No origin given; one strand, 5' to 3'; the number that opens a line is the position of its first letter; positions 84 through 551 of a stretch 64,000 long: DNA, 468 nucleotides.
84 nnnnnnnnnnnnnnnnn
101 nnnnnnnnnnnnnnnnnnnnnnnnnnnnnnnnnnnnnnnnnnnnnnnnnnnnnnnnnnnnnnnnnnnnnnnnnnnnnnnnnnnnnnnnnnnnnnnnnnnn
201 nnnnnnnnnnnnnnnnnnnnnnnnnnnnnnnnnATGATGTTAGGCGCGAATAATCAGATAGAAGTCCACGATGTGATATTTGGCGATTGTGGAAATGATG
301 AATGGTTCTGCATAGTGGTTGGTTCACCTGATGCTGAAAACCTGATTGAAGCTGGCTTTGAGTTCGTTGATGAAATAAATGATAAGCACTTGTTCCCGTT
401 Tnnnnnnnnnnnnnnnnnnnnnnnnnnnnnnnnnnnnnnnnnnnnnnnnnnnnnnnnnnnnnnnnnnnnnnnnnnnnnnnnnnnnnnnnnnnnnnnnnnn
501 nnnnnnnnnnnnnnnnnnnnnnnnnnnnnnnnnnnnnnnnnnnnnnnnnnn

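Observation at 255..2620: Two decayed integrase-type C-terminal modules, each truncated exactly at a (CG)4 tract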

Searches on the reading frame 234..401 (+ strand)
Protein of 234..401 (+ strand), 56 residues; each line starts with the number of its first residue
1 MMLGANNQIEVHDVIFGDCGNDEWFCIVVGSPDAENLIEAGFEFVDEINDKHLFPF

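Call 17: find_homologous_proteins(query=A2, max_evalue=10)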
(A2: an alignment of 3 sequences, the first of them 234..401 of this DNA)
Query A2 (3 sequences) (56 aa, profile of the alignment): 33 proteins with E <= 10 among 33 candidates.
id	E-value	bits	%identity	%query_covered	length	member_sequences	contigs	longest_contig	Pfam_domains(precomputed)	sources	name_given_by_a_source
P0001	2.1e-11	61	30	66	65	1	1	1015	-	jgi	-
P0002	3.2e-11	61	30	66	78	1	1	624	-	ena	-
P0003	3.2e-6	45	36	55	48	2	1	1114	-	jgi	jgi:hypothetical protein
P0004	3.3e-6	45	33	46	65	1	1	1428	-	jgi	jgi:hypothetical protein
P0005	3.8e-6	44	41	46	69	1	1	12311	-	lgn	-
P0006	5.1e-6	44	40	52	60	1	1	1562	-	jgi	jgi:hypothetical protein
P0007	7.1e-6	44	32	59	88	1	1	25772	-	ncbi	-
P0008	9.4e-6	43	32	48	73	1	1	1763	-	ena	-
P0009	1.0e-5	43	37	52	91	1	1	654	-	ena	-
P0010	1.1e-5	43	31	61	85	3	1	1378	-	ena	-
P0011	1.3e-5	43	36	77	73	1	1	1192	-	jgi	jgi:hypothetical protein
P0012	1.3e-5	43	41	46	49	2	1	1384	-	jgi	jgi:hypothetical protein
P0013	1.5e-5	43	43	48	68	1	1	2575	-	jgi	jgi:hypothetical protein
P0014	2.2e-5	42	41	46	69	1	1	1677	-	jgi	-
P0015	3.1e-5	41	41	46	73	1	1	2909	-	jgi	-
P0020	6.4e-5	40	41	46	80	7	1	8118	-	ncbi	-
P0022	8.5e-5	40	29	68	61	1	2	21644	-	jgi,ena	-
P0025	1.1e-4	40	62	23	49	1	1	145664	-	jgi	jgi:hypothetical protein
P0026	1.2e-4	40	36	48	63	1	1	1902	-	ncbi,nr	ncbi:MAG: hypothetical protein OEX10_09985 [Candidatus Bathyarchaeota archaeon]|nr:hypothetical prot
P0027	1.8e-4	39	50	29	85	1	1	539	PF00589.28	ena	-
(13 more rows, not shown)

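Call 20: find_encoding_contigs(protein=P0025, flank=6000, max_places=3)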
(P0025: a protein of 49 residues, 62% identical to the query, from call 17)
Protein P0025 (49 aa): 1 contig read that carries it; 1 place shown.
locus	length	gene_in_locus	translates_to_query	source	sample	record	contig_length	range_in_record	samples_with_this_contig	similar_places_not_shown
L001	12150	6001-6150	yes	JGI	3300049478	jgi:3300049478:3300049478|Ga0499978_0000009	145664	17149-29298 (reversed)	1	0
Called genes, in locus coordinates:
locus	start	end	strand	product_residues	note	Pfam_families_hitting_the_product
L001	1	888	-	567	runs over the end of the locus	PF01979:Amidohydro_1 (faint), PF07969:Amidohydro_3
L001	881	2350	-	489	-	PF00384:Molybdopterin (faint)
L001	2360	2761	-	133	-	PF01568:Molydop_binding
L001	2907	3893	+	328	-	PF09176:Mpt_N, PF01488:Shikimate_DH (faint)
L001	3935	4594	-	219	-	PF00702:Hydrolase, PF12710:HAD (weak), PF13419:HAD_2, PF13242:Hydrolase_like (weak)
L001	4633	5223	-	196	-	PF03167:UDG (weak)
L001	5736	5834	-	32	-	-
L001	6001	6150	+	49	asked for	-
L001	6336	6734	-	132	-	PF07883:Cupin_2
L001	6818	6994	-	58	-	-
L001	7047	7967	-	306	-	-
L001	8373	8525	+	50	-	-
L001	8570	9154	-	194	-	PF01661:Macro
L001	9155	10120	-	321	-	PF14487:DarT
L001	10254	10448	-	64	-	-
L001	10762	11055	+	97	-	PF00589:Phage_integrase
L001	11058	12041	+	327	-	PF01913:FTR, PF02741:FTR_C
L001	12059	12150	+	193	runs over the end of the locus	PF02441:Flavoprotein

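Call 21: find_encoding_contigs(protein=P0007, flank=6000, max_places=3)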
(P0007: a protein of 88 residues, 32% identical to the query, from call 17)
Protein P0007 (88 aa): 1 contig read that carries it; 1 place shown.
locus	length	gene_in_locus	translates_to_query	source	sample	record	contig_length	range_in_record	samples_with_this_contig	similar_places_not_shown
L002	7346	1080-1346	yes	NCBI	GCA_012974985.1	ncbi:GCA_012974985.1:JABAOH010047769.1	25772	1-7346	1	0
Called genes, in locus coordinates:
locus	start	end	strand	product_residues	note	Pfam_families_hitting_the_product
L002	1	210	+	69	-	?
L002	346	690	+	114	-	-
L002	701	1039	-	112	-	-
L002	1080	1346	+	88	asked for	-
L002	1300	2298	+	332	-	PF01913:FTR, PF02741:FTR_C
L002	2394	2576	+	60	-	PF12802:MarR_2 (weak)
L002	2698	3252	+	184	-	PF02441:Flavoprotein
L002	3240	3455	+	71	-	-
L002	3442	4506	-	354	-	-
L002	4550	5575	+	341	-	-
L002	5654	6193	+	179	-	PF00881:Nitroreductase, PF14512:TM1586_NiRdase (weak), PF00881:Nitroreductase, PF14512:TM1586_NiRdase (weak)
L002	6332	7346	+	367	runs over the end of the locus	PF01321:Creatinase_N (weak), PF00557:Peptidase_M24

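Call 28: find_encoding_contigs(protein=P0001, flank=3000, max_places=3)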
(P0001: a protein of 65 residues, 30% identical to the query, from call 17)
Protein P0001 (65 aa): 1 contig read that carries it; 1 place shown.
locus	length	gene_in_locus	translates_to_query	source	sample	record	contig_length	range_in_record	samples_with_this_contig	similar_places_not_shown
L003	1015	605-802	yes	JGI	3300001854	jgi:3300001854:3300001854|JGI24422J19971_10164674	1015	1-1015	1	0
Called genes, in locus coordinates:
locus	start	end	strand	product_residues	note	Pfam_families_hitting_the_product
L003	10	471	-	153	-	PF08327:AHSA1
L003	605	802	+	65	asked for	-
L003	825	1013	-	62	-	?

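Call 43: find_homologous_proteins(query=P0020, max_evalue=0.00001)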
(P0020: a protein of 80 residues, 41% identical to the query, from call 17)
Query P0020 (80 aa): 277 proteins with E <= 0.00001 among 278 candidates; the best 120 are listed.
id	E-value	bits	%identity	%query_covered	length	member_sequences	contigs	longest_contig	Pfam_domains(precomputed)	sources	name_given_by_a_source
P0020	2.0e-45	169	100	100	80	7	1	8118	-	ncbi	-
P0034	5.7e-41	155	86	100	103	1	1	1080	PF00589.28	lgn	-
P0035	1.1e-39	151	89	100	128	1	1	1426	PF00589.28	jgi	-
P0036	1.1e-39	151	89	100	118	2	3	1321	PF00589.28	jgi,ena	-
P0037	1.4e-39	151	89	100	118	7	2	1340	PF00589.28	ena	-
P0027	2.1e-39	150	86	100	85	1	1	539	PF00589.28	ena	-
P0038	2.4e-39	150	86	100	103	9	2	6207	PF00589.28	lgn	-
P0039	2.9e-39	150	84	100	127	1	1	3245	PF00589.28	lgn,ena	-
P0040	3.0e-39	150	90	100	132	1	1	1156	PF00589.28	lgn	-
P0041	3.1e-39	150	89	100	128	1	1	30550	PF00589.28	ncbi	-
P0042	3.5e-39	150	88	100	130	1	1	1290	PF00589.28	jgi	jgi:integrase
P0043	3.6e-39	150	88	100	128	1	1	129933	PF00589.28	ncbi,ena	-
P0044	5.4e-39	149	84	100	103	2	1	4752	PF00589.28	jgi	-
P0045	9.7e-39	148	83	100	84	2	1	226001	-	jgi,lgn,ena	-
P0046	1.3e-38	148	85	100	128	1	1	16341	PF00589.28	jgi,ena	-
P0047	1.7e-38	147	85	100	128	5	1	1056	PF00589.28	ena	-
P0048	2.6e-38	147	85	100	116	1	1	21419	PF00589.28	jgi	-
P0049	2.8e-38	147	86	100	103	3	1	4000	PF00589.28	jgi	-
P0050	3.5e-38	146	85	100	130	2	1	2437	PF00589.28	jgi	-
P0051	3.5e-38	146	88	100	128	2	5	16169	PF00589.28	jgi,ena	-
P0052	8.2e-38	145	84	100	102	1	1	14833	PF00589.28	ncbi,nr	ncbi:tyrosine-type recombinase/integrase [Candidatus Bathyarchaeota archaeon]|nr:tyrosine-type recom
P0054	9.6e-38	145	84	100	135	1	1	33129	PF00589.28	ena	-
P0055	1.0e-37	145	81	100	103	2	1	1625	PF00589.28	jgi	jgi:integrase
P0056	1.0e-37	145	84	100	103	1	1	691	PF00589.28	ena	-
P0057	1.0e-37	145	83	100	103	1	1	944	PF00589.28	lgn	-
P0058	1.5e-37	144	85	100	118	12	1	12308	PF00589.28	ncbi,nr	ncbi:MAG: site-specific integrase [Candidatus Bathyarchaeota archaeon]|nr:site-specific integrase [C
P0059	1.8e-37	144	83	100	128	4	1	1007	PF00589.28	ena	-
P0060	1.9e-37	144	87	98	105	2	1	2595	PF00589.28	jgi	jgi:integrase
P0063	4.7e-37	143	85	100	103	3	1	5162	PF00589.28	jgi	-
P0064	4.8e-37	143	85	100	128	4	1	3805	PF00589.28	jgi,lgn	-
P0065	5.1e-37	143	85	100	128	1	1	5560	PF00589.28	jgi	jgi:integrase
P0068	1.1e-36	142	81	100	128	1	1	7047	PF00589.28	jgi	-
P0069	2.2e-36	141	81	100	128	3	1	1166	PF00589.28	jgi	-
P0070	2.8e-36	140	81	100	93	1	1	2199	PF00589.28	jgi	jgi:integrase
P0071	3.3e-36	140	83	100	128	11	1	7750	PF00589.28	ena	-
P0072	4.6e-36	140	81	100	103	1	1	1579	PF00589.28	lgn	-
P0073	4.8e-36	140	83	100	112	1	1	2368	PF00589.28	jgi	-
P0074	8.3e-36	139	80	100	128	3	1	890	PF00589.28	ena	-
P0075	1.6e-35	138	80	100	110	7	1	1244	PF00589.28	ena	-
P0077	2.7e-35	137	80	100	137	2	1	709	PF00589.28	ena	-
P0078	3.2e-35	137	81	100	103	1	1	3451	PF00589.28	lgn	-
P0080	6.1e-35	136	78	100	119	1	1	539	PF00589.28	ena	-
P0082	2.2e-34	134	79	100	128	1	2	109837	PF00589.28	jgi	jgi:integrase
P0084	2.9e-34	134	75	100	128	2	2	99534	PF00589.28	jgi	jgi:integrase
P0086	9.0e-34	132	75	99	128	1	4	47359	PF00589.28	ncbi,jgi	ncbi:MAG: site-specific integrase [Candidatus Bathyarchaeota archaeon]|jgi:integrase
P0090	4.0e-33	130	73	99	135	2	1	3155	PF00589.28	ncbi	-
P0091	4.6e-33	130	78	100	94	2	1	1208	PF00589.28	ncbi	-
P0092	4.9e-33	130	74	100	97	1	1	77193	PF00589.28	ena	-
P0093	8.2e-33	129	71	100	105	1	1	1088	PF00589.28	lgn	-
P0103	2.1e-31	125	73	100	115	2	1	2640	PF00589.28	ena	-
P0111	1.0e-30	123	76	99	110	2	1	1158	PF00589.28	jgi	jgi:integrase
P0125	1.9e-29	119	72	99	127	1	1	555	PF00589.28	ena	-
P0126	2.0e-29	119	68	99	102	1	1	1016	PF00589.28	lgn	-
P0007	7.8e-29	117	82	85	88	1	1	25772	-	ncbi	-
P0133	2.3e-28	115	72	99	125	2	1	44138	PF00589.28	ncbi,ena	-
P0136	8.3e-28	113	68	100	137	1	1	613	PF00589.28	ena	-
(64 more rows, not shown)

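Call 45: find_encoding_contigs(protein=P0043, flank=10000, max_places=2)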
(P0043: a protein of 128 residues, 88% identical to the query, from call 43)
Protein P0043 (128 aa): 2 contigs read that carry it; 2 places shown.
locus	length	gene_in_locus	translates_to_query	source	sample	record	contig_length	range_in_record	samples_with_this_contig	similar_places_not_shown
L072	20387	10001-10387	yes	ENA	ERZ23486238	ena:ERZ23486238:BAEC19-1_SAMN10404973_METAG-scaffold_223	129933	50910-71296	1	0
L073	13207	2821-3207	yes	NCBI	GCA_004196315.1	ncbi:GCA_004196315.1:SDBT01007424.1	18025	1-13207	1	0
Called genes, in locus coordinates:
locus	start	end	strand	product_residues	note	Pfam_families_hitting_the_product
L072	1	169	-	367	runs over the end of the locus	PF02463:SMC_N, PF11398:DUF2813 (faint), PF13175:AAA_15, PF13476:AAA_23, PF13304:AAA_21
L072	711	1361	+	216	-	-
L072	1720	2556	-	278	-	-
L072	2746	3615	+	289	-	-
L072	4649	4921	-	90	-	-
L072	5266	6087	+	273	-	-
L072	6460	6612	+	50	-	-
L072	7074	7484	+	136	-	-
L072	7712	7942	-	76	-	-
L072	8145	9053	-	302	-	PF10882:bPH_5, PF07853:DUF1648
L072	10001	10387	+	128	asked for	PF00589:Phage_integrase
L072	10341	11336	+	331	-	PF01913:FTR, PF02741:FTR_C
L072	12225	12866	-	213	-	-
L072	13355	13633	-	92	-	-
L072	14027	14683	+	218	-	-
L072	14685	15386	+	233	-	PF00455:DeoRC (faint), PF06026:Rib_5-P_isom_A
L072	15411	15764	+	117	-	PF18653:Arcadin_1 (faint)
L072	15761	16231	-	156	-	PF01467:CTP_transf_like (faint)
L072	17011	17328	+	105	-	-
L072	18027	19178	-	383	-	PF04406:TP6A_N, PF21180:TOP6A-Spo11_Toprim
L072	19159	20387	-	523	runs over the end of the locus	PF02518:HATPase_c, PF13589:HATPase_c_3 (weak), PF09239:Topo-VIb_trans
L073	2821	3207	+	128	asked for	PF00589:Phage_integrase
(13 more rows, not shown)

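Call 46: find_encoding_contigs(protein=P0082, flank=10000, max_places=2)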
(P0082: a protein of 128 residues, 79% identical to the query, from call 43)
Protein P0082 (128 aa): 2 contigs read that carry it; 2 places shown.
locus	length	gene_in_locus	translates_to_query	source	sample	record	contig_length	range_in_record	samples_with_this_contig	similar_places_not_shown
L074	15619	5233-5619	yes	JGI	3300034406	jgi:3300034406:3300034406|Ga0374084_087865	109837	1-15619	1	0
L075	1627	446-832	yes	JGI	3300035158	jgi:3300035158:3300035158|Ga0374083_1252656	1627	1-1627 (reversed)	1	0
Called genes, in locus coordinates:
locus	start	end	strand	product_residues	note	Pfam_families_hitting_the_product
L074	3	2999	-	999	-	?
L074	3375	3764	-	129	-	-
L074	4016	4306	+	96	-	-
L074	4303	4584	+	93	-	-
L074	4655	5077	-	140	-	PF07366:SnoaL, PF12680:SnoaL_2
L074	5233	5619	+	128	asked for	PF00589:Phage_integrase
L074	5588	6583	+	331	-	PF01913:FTR, PF02741:FTR_C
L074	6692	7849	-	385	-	PF04212:MIT (weak), PF07724:AAA_2 (faint), PF00004:AAA, PF17862:AAA_lid_3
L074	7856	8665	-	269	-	-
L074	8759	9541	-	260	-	PF18822:CdvA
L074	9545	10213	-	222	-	-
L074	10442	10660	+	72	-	-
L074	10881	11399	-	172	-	PF01325:Fe_dep_repress (weak), PF13412:HTH_24, PF13404:HTH_AsnC-type (weak)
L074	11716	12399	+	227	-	PF00702:Hydrolase, PF13419:HAD_2, PF13242:Hydrolase_like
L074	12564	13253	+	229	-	PF01209:Ubie_methyltran, PF13489:Methyltransf_23, PF13847:Methyltransf_31, PF08241:Methyltransf_11, PF08242:Methyltransf_12, PF13649:Methyltransf_25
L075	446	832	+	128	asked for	PF00589:Phage_integrase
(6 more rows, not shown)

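Call 68: search_protein_representatives(protein=P0043)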
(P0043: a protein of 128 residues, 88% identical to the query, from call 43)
Query: 128 residues. Proteins with E-value up to 0.001 (for the whole library): 1965; up to 1e-10: 675; up to 1e-30: 37. The best 150 are listed.
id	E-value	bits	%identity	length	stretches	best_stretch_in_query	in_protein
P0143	1.2e-55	203.2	76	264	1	1-128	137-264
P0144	4.8e-53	194.8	71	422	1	1-128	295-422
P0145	2.7e-42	160.1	58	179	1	1-128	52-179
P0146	1.3e-40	154.6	66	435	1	1-117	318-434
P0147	4.5e-40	152.9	79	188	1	37-128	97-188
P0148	1.4e-38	148.1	57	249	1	1-128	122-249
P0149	2.1e-38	147.5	58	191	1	1-128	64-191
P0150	2.1e-37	144.3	64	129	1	28-128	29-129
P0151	8.3e-37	142.4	54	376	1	1-128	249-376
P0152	1.0e-36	142.1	54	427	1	2-128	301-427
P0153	1.7e-36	141.3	72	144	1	40-126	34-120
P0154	2.8e-36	140.6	65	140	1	1-103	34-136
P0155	9.3e-36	139.0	73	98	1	38-127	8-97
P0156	1.6e-35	138.2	53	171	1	1-128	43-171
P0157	3.5e-34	133.9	57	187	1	11-128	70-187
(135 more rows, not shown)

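Call 70: find_encoding_contigs(protein=P0144, flank=8000, max_places=3)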
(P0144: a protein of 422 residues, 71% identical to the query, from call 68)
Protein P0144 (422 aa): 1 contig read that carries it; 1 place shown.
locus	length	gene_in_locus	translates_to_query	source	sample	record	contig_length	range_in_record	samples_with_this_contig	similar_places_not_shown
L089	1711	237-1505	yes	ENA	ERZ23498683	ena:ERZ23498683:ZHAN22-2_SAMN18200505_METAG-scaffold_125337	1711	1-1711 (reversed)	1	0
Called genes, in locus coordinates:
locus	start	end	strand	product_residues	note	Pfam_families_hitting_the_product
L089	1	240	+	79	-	?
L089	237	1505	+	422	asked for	PF00589:Phage_integrase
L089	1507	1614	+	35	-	-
